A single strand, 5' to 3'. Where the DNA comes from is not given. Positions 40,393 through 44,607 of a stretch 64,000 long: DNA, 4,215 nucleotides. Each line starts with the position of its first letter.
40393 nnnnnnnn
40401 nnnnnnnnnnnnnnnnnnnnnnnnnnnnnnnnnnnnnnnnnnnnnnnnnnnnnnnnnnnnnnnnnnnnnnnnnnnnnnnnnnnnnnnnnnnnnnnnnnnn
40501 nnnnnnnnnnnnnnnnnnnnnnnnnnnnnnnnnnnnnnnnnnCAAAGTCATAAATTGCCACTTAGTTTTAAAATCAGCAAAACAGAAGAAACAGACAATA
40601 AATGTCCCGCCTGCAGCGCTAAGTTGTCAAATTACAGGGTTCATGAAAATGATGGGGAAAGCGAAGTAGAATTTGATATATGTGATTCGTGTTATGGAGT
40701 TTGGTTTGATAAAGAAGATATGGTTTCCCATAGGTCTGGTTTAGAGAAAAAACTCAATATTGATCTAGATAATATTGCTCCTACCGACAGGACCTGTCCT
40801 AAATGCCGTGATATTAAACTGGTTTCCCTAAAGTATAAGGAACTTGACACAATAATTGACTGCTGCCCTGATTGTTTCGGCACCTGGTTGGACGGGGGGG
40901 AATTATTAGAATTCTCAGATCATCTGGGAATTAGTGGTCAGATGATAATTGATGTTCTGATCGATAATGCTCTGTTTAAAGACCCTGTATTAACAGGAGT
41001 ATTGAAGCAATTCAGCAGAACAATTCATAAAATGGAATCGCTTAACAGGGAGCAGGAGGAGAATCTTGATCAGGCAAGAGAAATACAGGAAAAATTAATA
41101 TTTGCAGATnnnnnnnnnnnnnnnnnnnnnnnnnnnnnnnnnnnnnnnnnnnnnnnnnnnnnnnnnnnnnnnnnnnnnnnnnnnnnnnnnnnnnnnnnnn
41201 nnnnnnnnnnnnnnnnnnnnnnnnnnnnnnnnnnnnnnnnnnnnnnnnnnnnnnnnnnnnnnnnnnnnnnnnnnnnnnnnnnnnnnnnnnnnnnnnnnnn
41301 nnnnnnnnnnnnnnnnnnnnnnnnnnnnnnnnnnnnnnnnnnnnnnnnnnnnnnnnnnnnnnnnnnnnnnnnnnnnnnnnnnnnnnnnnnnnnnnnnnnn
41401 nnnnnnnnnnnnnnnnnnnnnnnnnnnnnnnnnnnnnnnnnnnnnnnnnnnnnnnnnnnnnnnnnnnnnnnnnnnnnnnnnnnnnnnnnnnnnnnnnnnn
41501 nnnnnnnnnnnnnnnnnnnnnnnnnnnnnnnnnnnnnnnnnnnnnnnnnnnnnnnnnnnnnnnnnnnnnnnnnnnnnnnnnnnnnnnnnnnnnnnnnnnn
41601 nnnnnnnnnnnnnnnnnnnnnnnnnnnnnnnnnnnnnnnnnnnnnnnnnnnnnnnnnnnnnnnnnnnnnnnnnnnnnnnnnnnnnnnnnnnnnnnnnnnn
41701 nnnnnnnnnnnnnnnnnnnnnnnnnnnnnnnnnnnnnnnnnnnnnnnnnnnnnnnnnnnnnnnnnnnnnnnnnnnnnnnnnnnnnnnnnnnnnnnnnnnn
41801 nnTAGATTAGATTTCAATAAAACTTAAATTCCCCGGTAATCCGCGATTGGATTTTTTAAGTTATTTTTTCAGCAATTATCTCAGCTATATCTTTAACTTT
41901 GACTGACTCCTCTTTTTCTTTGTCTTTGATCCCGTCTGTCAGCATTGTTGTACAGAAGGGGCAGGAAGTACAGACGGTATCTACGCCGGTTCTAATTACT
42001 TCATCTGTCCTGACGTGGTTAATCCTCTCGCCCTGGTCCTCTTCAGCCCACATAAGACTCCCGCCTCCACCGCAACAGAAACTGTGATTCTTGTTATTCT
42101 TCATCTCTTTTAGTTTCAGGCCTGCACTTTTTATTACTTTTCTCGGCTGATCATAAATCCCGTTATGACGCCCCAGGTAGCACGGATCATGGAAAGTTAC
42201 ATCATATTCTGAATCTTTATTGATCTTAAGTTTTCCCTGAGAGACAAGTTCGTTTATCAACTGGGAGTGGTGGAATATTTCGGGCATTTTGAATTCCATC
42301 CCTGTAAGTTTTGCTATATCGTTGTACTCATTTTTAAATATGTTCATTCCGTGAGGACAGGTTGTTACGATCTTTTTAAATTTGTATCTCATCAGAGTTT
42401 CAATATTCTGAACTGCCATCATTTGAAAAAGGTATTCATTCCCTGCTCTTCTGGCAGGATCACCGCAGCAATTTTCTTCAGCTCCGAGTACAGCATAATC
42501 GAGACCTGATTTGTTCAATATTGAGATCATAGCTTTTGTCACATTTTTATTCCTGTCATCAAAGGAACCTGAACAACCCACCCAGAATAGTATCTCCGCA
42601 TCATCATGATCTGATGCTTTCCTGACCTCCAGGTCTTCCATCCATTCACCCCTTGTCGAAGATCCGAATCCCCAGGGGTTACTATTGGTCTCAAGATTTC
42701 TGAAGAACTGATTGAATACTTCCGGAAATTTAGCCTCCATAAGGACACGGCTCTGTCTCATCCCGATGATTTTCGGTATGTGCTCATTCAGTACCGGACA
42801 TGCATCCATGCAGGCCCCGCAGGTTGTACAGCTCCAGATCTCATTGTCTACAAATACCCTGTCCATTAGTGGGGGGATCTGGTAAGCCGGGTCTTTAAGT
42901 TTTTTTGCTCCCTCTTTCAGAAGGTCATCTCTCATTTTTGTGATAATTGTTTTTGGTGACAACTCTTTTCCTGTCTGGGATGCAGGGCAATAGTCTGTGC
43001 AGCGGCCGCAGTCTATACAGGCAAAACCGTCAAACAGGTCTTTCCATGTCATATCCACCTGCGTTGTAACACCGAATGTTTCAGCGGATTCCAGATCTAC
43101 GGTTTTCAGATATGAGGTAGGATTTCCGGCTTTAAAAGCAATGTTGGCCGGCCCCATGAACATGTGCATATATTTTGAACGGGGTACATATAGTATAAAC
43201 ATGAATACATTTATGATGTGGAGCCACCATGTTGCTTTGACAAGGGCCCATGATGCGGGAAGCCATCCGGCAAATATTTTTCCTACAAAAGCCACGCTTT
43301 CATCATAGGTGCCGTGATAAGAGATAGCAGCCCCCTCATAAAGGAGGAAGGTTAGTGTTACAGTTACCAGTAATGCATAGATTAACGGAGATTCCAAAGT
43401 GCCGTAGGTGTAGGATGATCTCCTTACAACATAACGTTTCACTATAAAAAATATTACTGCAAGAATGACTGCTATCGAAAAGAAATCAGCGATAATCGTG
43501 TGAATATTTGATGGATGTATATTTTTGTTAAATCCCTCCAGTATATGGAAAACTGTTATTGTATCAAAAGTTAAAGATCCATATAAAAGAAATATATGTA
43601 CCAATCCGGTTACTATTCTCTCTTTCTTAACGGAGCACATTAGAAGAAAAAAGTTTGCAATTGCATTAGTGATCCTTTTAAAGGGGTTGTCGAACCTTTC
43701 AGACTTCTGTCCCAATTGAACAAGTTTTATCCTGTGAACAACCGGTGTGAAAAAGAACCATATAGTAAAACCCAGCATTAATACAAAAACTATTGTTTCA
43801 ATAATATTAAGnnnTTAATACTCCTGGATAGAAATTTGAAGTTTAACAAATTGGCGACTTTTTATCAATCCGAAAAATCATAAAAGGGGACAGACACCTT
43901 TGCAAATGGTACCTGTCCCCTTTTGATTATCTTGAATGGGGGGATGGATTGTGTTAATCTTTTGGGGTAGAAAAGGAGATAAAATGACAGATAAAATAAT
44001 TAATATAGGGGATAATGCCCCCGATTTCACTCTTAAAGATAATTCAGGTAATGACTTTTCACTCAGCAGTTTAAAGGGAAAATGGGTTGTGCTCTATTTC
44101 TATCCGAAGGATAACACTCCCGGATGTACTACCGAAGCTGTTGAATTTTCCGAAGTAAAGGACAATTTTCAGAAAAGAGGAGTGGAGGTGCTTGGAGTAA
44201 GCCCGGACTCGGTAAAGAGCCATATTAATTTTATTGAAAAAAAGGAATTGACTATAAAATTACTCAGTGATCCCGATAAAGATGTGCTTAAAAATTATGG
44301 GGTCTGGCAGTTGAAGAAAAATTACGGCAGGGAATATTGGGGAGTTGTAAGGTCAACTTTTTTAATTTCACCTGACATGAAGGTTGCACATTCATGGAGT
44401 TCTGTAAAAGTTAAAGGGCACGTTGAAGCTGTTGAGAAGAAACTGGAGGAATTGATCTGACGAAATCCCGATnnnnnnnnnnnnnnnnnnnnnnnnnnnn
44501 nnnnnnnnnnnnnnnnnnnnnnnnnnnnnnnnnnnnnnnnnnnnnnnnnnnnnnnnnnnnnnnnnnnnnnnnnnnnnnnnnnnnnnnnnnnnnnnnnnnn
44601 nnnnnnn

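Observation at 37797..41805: Membrane TPR receptor-like protein coupled to a four-Zn-ribbon PP2C phosphatase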

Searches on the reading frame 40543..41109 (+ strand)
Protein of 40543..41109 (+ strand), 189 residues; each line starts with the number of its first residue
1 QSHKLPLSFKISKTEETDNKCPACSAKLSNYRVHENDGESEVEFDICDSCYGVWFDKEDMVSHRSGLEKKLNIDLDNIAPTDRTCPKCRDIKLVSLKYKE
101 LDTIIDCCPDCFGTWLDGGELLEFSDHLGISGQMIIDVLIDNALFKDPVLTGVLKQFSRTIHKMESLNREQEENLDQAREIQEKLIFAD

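Call 46: find_related_loci(query=A2, collection=metagenome_contigs, flank=6000)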
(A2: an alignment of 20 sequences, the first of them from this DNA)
Query A2 (189 aa) in metagenome_contigs; peptide patterns used: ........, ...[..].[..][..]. (x = any residue, [..] = any of these).
209 stretches matched a pattern; 96 encode a relative of the query (tblastn E <= 1e-3); the best 80 are kept; 80 distinct loci.
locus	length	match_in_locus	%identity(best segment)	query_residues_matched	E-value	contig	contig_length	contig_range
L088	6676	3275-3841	67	1-189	4e-87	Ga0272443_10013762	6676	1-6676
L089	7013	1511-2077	50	1-188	5e-67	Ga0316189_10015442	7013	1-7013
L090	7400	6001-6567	48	1-188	3e-63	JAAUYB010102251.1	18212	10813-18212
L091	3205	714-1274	45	4-189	2e-60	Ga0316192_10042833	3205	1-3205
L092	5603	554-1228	35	10-128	6e-17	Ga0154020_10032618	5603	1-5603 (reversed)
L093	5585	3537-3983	29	5-147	7e-16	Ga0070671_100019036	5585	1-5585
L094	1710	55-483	29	11-147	4e-15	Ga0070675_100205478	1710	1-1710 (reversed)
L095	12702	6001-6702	33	20-133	1e-14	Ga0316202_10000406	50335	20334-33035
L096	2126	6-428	29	13-147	1e-14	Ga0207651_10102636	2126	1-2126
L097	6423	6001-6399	33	21-147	4e-14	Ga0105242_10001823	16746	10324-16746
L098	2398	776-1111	31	12-121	6e-14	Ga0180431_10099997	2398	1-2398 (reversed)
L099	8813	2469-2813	31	9-121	9e-14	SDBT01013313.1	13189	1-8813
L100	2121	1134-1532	33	21-147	8e-14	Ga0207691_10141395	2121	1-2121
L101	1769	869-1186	36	20-121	1e-13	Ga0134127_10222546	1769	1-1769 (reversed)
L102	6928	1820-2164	33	11-121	6e-13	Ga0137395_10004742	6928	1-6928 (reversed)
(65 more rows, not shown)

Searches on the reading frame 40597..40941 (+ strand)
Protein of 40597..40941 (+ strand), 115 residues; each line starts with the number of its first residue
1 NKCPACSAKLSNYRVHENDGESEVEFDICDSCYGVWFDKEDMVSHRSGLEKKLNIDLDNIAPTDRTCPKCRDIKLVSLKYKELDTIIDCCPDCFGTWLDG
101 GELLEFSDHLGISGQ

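Call 38: search_solved_structures(query=window:40597-40941:+, max_evalue=1, show_alignments=3)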
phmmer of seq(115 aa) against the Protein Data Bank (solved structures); distinct sequences matched with E-value up to 1: 2.
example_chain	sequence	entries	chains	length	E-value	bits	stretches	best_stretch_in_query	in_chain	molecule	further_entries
8yoz_A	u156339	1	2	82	0.0009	22.6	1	67-104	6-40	Transcription factor zinc-finger domain-containing protein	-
2dlq_A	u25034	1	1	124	0.041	17.3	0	2-47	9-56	GLI-Kruppel family member HKR3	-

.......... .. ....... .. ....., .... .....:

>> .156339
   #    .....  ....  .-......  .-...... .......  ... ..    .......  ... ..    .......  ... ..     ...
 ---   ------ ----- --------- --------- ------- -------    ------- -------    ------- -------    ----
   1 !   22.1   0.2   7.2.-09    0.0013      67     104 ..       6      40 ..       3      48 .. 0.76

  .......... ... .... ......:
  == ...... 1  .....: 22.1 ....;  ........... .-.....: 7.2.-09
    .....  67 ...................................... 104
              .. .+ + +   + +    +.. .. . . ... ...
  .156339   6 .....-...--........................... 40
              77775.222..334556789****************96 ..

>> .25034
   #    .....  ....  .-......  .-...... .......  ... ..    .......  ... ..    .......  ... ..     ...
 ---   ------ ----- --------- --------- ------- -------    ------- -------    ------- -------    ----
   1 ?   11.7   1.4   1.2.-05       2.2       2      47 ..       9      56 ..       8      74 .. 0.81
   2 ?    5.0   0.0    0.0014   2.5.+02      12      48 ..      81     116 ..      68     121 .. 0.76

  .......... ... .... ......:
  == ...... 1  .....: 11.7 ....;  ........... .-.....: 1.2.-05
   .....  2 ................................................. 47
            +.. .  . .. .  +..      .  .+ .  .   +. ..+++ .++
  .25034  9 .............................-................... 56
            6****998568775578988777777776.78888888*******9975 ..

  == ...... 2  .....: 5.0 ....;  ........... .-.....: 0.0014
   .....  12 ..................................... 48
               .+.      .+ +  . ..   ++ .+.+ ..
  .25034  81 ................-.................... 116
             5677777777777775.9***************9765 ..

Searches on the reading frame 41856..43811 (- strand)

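Call 31: search_protein_families(library=pfam, proteins=[window:41856-43811:-], max_evalue=0.001)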
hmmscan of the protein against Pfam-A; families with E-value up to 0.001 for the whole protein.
window:41856-43811:- (651 aa): 11 families
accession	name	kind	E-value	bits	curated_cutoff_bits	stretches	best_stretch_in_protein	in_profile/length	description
PF02754.22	CCG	-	9.2e-34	115.8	20.6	2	538-624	1-84/85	Cysteine-rich domain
PF13183.11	Fer4_8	-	3.5e-11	43.9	27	1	264-340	4-66/68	4Fe-4S dicluster domain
PF13187.11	Fer4_9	-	2.2e-10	40.9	27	1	264-339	1-48/52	4Fe-4S dicluster domain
PF13237.11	Fer4_10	-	3.6e-08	33.6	25.5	1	260-339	4-53/53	4Fe-4S dicluster domain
PF12797.12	Fer4_2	-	1e-06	28.8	24.5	1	256-277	1-22/22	4Fe-4S binding domain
PF13534.11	Fer4_17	-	3.2e-06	28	22.2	1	264-339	1-57/61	4Fe-4S dicluster domain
PF12838.12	Fer4_7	-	3.9e-06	27.7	27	1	265-340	2-50/52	4Fe-4S dicluster domain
PF00037.32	Fer4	-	3e-05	24.1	21.1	0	328-340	8-20/24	4Fe-4S binding domain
PF12800.12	Fer4_4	-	5.9e-05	23.5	24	0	328-340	4-16/17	4Fe-4S binding domain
PF14697.11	Fer4_21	-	0.00067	20.2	35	0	264-293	7-37/59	4Fe-4S dicluster domain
PF17179.9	Fer4_22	-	0.00087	20.5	27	0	255-277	71-93/95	4Fe-4S dicluster domain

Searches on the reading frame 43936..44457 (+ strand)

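Call 73: search_protein_families(library=pfam, proteins=[window:43936-44457:+], max_evalue=0.00001)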
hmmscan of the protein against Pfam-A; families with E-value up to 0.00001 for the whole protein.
window:43936-44457:+ (174 aa): 2 families
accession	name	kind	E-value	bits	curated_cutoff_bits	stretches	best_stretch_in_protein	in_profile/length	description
PF00578.27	AhpC-TSA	-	6.9e-45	152.4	26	1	24-152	1-123/124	AhpC/TSA family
PF08534.16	Redoxin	-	2e-23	83.2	26.6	1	25-154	3-132/148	Redoxin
